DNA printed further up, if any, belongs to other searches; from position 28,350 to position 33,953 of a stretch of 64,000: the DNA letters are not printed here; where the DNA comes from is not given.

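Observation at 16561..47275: Orphan Pps-like (phthiocerol-type) assembly line lacking any ER module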

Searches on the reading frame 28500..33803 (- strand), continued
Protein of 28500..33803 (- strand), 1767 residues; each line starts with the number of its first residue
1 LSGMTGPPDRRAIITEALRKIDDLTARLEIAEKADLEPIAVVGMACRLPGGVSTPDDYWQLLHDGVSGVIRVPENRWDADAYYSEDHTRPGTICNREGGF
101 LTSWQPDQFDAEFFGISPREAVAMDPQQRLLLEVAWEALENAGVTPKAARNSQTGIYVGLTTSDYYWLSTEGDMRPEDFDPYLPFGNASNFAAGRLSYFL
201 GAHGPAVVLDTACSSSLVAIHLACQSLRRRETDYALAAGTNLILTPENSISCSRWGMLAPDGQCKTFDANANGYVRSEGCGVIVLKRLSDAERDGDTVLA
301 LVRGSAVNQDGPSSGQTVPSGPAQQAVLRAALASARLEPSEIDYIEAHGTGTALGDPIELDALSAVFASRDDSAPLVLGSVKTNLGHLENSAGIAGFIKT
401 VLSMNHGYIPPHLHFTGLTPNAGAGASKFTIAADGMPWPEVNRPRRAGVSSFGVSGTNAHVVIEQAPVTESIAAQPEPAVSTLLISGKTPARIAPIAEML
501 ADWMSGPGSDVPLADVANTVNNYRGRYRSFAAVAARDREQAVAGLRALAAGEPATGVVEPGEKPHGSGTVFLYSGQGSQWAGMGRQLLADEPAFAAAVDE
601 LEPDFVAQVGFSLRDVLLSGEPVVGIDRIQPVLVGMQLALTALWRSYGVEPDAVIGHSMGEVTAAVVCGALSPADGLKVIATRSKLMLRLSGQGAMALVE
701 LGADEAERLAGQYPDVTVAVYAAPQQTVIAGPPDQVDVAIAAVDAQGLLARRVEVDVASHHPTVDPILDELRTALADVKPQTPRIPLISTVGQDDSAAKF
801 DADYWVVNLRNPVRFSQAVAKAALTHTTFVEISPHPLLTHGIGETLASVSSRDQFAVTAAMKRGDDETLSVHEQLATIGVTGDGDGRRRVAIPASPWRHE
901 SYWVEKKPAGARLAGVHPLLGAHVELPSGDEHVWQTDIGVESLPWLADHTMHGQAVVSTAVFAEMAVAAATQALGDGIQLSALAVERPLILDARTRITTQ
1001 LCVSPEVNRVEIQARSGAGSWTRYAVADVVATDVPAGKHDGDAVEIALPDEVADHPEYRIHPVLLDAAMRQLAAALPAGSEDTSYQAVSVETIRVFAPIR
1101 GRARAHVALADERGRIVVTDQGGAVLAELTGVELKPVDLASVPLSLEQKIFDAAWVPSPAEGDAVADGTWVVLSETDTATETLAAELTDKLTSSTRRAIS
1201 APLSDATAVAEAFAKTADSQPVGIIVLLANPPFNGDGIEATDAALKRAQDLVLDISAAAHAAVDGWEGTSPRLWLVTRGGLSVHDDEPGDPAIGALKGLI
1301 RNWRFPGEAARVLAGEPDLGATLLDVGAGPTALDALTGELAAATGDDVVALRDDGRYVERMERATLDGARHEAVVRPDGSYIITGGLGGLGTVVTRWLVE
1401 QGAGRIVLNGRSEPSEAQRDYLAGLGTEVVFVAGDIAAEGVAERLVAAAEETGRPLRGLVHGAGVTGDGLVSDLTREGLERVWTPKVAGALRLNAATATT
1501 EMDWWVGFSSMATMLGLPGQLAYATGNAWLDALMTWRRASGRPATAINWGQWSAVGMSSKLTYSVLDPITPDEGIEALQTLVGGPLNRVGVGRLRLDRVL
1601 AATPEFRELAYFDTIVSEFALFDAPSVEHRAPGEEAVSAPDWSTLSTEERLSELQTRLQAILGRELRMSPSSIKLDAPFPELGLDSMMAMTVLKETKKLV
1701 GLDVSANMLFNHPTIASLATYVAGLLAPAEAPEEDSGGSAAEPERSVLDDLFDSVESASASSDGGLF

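Call 30: search_solved_structures(query=window:28500-33794:-, max_evalue=1e-20)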
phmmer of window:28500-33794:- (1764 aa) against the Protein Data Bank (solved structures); distinct sequences matched with E-value up to 1e-20: 158 (the best 60 are shown).
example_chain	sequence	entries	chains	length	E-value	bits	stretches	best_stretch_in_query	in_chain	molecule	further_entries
9d2y_A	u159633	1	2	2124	6.2e-294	981.7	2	33-1044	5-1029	Multifunctional mycocerosic acid synthase membrane-associated MAS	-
9d2z_A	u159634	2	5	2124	2e-293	980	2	33-1044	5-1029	Mycocerosic acid synthase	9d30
7s6c_A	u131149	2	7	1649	8.2e-241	805.6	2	13-904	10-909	6-deoxyerythronolide-B synthase EryA2, modules 3 and 4, Lsd14 Polyketide synthase fusion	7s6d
7m7e_B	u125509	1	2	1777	1.1e-240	805.2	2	13-903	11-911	6-deoxyerythronolide-B synthase EryA2, modules 3 and 4,EryAI,6-deoxyerythronolide-B syntha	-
9pat_A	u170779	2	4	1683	2.2e-238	797.5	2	13-1143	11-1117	6-deoxyerythronolide-B synthase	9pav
9pat_C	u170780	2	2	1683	5e-238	796.3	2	13-1116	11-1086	6-deoxyerythronolide-B synthase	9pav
9pc6_A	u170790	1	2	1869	5.4e-238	796.2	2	13-1116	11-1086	6-deoxyerythronolide-B synthase,RifR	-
7m7j_B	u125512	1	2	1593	6.7e-235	786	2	13-913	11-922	EryAI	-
7m7i_B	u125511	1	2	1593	1.6e-234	784.7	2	13-913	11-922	EryAI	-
7m7f_B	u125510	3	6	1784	1.8e-234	784.5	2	13-912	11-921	EryAI,6-deoxyerythronolide-B synthase EryA3, modules 5 and 6 chimera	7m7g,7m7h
8tjn_B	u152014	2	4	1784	6.7e-234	782.7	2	13-912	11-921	EryAI,6-deoxyerythronolide-B synthase EryA3, modules 5 and 6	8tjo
8tpw_A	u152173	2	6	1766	1.2e-222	745.4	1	13-903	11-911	EryAII,EryAII,EryAII,EryAII,6-deoxyerythronolide-B synthase EryA3, modules 5 and 6 | EryAII,EryAII,EryAII,6-deoxyerythronolide-B synthase EryA3, modules 5 and 6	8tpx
5bp1_A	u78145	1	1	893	1.3e-215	722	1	34-863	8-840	Mycocerosic acid synthase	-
7s6b_A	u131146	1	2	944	1.7e-205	688.5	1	15-903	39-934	Polyketide synthase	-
4mz0_A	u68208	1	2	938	2.5e-205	687.9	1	11-902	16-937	CurL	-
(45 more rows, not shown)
